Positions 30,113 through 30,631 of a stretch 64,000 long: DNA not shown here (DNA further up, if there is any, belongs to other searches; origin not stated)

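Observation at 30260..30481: Unannotated MerR-like mini-regulator with non-ATG start inside the secretion cluster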

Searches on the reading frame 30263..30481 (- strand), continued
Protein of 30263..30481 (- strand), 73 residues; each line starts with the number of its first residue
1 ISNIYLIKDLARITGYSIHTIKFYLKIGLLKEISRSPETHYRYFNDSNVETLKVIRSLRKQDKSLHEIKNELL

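Call 59: find_encoding_contigs(protein=P0264, flank=3000, max_places=2)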
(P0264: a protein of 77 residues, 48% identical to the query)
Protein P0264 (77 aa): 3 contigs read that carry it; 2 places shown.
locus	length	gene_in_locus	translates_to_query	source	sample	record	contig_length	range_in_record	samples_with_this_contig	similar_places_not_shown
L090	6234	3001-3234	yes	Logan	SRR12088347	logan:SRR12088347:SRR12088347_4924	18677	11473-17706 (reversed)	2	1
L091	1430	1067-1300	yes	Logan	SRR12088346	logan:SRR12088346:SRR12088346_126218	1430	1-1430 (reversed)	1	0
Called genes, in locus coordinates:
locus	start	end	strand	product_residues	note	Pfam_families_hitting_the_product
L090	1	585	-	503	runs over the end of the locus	PF03264:Cytochrom_NNT, PF14522:Cytochrome_C7 (faint), PF14537:Cytochrom_c3_2 (faint)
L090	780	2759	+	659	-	PF00072:Response_reg, PF00512:HisKA, PF02518:HATPase_c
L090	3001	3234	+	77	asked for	PF13411:MerR_1, PF00376:MerR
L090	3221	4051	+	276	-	PF20703:nSTAND1 (weak), PF01637:ATPase_2, PF13191:AAA_16 (faint), PF13401:AAA_22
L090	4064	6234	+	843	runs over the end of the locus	PF11104:PilM_2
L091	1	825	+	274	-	?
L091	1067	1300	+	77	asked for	PF13411:MerR_1, PF00376:MerR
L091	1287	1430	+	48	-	?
